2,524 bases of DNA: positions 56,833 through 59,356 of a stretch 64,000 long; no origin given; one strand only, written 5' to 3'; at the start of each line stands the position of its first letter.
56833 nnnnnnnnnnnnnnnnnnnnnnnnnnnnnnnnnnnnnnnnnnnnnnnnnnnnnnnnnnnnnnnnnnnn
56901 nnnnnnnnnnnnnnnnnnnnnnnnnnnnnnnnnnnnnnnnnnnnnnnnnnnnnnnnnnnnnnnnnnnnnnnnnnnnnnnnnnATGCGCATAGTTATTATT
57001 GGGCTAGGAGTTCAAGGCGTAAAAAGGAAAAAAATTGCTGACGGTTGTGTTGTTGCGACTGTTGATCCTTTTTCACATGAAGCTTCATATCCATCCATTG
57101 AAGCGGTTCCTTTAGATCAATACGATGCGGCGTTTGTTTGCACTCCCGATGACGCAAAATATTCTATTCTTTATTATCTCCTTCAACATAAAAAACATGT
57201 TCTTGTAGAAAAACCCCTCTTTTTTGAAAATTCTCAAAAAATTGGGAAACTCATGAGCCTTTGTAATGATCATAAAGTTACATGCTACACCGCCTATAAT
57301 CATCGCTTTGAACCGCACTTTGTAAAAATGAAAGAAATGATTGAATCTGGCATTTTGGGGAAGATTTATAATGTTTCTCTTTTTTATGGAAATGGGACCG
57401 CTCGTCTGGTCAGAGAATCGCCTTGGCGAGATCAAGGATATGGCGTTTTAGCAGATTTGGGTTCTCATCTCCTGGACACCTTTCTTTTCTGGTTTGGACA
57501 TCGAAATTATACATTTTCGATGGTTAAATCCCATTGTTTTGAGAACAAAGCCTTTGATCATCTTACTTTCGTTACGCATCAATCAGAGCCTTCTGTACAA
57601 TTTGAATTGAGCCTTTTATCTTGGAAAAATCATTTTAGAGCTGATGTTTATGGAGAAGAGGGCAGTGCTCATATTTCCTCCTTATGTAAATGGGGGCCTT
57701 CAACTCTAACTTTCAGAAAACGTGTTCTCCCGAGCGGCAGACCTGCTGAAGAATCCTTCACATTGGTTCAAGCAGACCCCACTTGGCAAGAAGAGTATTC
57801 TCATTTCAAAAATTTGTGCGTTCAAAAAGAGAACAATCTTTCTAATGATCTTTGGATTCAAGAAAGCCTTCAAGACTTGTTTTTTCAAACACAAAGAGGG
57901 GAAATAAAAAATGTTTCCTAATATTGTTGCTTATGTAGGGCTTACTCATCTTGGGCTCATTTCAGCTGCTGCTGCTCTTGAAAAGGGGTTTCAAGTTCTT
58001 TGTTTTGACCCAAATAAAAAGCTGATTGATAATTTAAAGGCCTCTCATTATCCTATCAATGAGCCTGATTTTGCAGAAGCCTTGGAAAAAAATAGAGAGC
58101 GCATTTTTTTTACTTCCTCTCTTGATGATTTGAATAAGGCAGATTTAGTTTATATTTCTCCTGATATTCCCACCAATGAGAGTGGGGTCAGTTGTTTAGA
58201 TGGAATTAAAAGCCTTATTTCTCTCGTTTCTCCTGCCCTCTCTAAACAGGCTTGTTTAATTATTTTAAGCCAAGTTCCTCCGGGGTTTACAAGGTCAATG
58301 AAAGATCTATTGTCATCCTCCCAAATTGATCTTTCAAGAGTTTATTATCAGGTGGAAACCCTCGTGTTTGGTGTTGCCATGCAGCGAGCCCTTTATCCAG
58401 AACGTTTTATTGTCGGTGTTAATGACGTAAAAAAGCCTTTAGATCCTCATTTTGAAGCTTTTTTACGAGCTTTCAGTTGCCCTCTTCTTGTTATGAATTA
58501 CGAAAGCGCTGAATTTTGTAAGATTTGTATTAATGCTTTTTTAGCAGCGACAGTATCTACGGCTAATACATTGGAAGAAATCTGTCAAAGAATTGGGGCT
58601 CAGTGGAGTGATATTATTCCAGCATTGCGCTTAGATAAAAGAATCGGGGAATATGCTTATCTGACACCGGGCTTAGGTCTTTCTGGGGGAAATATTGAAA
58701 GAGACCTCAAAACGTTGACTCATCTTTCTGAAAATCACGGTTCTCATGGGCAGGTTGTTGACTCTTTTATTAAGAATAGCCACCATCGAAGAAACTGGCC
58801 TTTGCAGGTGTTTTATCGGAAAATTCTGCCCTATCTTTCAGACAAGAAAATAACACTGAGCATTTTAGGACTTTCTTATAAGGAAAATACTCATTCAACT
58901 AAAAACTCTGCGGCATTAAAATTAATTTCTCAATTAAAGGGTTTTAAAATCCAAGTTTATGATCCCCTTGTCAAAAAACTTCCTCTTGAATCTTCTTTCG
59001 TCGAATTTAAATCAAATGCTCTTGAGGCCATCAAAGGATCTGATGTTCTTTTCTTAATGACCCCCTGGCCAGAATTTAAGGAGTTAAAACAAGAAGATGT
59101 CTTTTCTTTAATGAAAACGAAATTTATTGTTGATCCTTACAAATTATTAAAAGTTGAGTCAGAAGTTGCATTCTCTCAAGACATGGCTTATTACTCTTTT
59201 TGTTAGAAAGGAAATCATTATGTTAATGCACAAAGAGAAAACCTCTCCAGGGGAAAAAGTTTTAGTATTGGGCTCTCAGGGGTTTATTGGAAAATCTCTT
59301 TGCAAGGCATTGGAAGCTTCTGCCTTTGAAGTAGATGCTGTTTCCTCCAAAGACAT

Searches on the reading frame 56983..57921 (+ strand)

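Call 51: search_protein_families(library=pfam, proteins=[window:56983-57921:+], max_evalue=0.00001)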
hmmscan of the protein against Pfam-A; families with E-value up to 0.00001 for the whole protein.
window:56983-57921:+ (312 aa): 3 families
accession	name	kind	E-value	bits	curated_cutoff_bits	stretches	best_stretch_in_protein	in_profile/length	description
PF22725.1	GFO_IDH_MocA_C3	-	8.8e-14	52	27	1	113-229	1-123/124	GFO/IDH/MocA C-terminal domain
PF01408.29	GFO_IDH_MocA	-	7.6e-10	40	24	1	30-104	46-119/120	Oxidoreductase family, NAD-binding Rossmann fold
PF02894.22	GFO_IDH_MocA_C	-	2.7e-08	34.3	22.9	1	117-230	1-128/218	Oxidoreductase family, C-terminal alpha/beta domain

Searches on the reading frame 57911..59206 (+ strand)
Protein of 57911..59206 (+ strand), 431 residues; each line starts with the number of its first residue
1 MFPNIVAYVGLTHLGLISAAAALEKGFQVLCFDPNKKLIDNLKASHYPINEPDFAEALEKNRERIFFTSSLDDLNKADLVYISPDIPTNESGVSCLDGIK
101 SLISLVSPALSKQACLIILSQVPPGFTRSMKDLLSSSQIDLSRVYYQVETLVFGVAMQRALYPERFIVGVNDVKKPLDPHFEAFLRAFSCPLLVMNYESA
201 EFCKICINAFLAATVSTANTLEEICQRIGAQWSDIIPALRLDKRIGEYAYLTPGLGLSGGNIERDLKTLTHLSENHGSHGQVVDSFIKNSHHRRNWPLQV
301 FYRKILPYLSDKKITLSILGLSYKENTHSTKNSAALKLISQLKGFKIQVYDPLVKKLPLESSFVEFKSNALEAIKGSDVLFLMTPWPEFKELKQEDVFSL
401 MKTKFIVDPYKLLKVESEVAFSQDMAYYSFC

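Call 51: search_protein_families(library=pfam, proteins=[window:57911-59206:+], max_evalue=0.00001)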
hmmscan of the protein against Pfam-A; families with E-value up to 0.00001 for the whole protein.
window:57911-59206:+ (431 aa): 3 families
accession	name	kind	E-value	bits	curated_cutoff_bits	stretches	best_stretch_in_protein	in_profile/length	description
PF03721.20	UDPG_MGDP_dh_N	-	1.7e-23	83.6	27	1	6-174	3-179/187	UDP-glucose/GDP-mannose dehydrogenase family, NAD binding domain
PF03720.21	UDPG_MGDP_dh_C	-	2.9e-22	79.4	30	1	318-413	2-101/103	UDP-glucose/GDP-mannose dehydrogenase family, UDP binding domain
PF00984.24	UDPG_MGDP_dh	-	3.5e-19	69.2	25.4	1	198-287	1-89/94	UDP-glucose/GDP-mannose dehydrogenase family, central domain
